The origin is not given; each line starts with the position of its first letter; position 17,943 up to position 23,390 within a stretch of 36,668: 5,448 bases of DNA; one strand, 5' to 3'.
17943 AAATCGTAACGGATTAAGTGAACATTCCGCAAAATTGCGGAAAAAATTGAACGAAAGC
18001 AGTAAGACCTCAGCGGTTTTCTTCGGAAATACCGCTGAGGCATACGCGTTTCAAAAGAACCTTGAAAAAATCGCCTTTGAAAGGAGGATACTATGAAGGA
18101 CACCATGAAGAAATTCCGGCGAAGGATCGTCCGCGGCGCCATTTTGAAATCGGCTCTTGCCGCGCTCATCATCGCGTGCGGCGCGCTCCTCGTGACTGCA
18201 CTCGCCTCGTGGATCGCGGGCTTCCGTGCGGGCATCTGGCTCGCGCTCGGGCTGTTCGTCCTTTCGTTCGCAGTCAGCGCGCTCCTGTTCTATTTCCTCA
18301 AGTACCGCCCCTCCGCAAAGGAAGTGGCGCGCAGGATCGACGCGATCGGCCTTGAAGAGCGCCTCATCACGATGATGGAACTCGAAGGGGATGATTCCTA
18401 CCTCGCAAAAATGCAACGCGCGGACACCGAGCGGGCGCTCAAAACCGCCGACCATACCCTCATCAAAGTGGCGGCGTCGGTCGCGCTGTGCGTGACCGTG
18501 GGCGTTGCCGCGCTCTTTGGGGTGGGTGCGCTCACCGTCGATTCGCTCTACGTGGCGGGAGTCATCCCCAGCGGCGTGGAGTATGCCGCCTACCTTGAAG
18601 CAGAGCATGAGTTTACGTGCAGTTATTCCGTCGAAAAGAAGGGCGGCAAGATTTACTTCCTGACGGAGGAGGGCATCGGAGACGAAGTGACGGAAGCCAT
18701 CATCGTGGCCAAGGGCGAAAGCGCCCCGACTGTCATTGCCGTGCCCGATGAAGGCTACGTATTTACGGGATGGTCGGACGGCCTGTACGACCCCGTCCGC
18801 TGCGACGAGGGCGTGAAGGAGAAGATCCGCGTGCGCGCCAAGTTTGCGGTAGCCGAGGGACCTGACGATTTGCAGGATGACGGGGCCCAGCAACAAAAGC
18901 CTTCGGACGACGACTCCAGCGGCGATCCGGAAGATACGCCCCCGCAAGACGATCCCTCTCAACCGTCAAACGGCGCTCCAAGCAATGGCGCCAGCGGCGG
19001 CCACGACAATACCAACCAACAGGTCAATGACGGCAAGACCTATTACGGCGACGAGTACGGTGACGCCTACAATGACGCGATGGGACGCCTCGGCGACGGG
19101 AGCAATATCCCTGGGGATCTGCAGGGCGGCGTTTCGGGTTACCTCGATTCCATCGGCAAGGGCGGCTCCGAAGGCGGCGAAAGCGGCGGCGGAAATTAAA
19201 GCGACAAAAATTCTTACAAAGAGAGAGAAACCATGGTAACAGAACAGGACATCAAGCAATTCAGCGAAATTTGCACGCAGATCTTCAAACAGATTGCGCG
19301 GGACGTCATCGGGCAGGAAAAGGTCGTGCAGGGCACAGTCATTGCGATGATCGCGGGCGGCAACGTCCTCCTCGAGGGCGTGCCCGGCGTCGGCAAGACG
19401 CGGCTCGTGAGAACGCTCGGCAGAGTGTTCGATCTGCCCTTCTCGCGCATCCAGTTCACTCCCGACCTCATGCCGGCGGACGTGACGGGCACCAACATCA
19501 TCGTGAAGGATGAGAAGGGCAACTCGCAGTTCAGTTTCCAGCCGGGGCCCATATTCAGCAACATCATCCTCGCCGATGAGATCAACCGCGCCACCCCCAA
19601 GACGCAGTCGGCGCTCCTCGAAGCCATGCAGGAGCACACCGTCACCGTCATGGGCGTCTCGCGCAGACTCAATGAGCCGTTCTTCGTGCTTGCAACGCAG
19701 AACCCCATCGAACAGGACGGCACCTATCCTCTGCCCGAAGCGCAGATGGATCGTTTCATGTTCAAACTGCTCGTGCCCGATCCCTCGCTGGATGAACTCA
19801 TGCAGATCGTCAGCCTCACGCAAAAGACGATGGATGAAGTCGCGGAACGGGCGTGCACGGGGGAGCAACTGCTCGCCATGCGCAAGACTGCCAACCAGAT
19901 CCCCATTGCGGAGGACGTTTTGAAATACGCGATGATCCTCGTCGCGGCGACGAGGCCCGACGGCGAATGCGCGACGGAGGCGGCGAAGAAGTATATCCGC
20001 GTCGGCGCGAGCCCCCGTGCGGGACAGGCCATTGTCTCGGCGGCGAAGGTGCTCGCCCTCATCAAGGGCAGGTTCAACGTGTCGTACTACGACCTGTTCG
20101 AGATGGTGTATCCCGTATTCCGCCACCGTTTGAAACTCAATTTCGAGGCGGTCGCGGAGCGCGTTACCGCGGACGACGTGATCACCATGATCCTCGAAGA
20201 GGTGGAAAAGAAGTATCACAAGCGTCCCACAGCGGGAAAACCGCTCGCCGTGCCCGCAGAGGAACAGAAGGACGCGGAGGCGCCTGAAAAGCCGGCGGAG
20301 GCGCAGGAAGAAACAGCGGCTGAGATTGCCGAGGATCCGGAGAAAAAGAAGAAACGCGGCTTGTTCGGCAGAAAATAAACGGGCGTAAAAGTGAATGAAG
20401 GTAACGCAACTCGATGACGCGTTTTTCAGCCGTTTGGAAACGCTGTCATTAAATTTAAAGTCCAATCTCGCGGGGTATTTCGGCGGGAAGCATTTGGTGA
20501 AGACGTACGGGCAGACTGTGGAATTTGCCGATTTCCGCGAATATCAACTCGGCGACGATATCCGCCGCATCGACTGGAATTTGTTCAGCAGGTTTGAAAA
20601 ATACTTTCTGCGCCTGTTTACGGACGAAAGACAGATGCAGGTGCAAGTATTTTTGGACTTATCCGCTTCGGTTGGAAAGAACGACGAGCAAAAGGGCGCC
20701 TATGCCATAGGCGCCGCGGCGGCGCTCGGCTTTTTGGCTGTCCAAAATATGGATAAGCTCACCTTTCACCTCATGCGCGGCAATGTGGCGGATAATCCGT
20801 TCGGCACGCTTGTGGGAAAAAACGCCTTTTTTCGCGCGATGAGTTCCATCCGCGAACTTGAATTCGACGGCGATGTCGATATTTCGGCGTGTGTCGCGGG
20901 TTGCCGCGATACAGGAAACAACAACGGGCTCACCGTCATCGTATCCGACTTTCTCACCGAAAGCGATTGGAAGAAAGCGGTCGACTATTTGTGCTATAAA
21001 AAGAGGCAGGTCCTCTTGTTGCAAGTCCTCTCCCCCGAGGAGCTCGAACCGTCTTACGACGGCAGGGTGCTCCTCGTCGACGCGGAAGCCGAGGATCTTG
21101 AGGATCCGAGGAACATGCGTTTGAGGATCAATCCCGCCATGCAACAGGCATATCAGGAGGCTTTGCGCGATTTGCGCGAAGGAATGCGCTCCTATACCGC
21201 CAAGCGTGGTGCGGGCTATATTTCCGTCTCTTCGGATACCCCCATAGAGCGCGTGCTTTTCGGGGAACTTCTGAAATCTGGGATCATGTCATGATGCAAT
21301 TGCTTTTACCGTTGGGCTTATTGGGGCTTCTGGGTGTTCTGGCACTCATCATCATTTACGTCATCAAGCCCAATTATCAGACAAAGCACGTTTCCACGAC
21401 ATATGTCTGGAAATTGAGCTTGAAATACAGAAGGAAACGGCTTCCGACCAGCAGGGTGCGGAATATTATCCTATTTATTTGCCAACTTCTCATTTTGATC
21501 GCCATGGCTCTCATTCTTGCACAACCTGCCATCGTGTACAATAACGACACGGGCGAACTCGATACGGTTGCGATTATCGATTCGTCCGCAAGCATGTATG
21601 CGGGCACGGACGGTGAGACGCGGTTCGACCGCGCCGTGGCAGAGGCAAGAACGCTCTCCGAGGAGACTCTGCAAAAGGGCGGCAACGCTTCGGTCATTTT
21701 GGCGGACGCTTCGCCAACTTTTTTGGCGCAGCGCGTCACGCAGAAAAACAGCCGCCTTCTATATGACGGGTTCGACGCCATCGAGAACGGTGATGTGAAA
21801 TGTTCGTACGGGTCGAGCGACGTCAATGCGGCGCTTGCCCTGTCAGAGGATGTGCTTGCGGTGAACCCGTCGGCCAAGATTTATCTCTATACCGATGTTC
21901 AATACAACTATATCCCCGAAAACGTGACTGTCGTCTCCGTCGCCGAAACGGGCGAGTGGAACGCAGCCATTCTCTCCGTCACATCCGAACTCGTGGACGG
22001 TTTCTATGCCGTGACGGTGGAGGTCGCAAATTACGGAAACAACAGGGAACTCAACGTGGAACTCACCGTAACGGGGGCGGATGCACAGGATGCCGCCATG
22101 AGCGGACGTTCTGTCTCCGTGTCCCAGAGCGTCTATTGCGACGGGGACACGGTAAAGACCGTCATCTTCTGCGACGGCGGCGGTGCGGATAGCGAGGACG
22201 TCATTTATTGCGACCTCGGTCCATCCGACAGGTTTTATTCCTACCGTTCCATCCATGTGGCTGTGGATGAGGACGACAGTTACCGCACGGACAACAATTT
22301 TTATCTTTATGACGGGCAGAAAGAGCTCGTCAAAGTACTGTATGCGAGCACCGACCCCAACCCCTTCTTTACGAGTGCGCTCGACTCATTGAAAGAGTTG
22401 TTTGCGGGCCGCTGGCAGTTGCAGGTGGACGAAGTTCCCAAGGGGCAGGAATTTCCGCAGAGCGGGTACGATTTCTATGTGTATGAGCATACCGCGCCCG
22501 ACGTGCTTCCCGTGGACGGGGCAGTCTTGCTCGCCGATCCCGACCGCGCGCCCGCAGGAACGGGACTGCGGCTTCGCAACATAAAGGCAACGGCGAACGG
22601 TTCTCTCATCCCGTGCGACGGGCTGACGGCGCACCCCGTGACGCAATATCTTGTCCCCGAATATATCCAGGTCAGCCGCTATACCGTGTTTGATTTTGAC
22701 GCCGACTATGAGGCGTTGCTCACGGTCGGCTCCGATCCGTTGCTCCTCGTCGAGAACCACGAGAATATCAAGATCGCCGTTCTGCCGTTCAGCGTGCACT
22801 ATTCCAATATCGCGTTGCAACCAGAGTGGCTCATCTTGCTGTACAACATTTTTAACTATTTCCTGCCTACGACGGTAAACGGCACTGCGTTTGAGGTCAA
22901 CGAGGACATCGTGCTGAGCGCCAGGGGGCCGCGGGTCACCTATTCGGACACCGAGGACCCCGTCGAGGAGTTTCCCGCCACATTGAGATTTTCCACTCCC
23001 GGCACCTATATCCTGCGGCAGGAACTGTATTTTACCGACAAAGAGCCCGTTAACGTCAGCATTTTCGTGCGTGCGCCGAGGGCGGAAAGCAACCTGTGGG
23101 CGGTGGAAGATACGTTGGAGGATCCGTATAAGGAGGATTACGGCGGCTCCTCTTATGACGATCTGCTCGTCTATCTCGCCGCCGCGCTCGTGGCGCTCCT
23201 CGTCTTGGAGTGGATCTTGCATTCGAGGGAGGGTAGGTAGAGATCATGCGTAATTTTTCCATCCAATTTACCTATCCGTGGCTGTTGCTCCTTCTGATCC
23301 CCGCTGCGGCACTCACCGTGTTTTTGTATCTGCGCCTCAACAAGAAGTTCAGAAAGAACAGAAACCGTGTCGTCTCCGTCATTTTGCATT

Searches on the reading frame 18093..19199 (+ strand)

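Call 8: search_protein_families(library=pfam, proteins=[window:18093-19199:+])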
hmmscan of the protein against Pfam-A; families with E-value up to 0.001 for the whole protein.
window:18093-19199:+ (368 aa): 1 family
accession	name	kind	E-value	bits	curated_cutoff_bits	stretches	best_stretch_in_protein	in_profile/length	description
PF18998.6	Flg_new_2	-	4.7e-05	23.7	23.6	1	200-233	14-46/73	Divergent InlB B-repeat domain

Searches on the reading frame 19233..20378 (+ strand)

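Call 8: search_protein_families(library=pfam, proteins=[window:19233-20378:+])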
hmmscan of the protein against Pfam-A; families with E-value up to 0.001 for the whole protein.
window:19233-20378:+ (381 aa): 9 families
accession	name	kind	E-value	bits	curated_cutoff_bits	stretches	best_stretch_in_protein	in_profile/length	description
PF07726.17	AAA_3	-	4.8e-62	208.1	27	1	45-177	2-131/131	ATPase family associated with various cellular activities (AAA)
PF17863.7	AAA_lid_2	-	2.4e-15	56.4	22.7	1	250-318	4-72/74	AAA lid domain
PF07728.20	AAA_5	-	1.5e-13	51.4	22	1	44-175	1-139/139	AAA domain (dynein-related subfamily)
PF00493.29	MCM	-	2.3e-09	37.2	23.3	1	7-160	8-175/224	MCM P-loop domain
PF20030.5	bpMoxR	-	7.3e-09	35.4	27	1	16-194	5-179/205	MoxR domain in the MoxR-vWA-beta-propeller ternary systems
PF00004.35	AAA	-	9.1e-07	29.8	21.2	1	45-159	1-111/131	ATPase family associated with various cellular activities (AAA)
PF01078.27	Mg_chelatase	-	7.1e-05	22.7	20.3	1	23-64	3-44/207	Magnesium chelatase, subunit ChlI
PF00158.32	Sigma54_activat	-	0.00034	20.8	20.2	0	111-157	96-143/168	Sigma-54 interaction domain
PF13191.12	AAA_16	-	0.00089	20.2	32.6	0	42-65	24-47/167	AAA ATPase domain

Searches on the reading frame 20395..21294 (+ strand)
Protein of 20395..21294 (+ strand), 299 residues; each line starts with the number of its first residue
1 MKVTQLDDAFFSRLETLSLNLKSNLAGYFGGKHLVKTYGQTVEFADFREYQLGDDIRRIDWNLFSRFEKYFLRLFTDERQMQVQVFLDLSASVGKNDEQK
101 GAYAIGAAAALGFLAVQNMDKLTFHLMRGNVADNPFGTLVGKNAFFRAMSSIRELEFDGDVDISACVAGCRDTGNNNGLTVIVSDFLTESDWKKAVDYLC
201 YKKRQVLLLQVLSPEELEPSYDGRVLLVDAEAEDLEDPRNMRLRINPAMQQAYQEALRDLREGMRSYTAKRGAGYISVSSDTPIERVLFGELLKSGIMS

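Call 8: search_protein_families(library=pfam, proteins=[window:20395-21294:+])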
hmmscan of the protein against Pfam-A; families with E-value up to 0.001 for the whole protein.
window:20395-21294:+ (299 aa): 1 family
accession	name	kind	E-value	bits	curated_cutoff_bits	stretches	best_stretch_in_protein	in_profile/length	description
PF01882.25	DUF58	-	1.6e-31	109.6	23.4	1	46-260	1-213/216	Protein of unknown function DUF58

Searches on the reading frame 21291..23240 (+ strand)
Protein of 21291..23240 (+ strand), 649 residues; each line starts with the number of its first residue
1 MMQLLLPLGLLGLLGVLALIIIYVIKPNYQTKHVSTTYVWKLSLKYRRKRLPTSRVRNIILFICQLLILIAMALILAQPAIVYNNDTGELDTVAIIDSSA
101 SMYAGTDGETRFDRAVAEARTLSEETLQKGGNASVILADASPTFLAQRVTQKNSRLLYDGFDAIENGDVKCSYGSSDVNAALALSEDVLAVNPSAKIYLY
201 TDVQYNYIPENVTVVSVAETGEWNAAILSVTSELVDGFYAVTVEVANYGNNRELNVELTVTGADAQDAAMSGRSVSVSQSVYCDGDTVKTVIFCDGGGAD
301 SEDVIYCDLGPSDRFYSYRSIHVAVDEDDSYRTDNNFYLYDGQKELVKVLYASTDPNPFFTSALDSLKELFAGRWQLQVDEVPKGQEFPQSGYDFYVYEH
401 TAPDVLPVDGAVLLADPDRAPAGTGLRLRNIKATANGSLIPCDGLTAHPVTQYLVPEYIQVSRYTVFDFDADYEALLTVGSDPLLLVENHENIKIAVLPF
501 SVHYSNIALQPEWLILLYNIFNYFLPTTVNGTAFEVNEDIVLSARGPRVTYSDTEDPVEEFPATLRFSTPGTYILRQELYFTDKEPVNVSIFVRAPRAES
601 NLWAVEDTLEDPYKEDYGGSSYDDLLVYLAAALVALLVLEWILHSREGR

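Call 8: search_protein_families(library=pfam, proteins=[window:21291-23240:+])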
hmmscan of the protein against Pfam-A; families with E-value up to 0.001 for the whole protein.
window:21291-23240:+ (649 aa): 2 families
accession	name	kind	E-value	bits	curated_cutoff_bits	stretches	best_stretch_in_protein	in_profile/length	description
PF07584.16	BatA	-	1e-08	35.9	25.9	1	2-79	2-77/77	Aerotolerance regulator N-terminal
PF13519.12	VWA_2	-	1.4e-08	35.8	27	1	92-202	1-105/107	von Willebrand factor type A domain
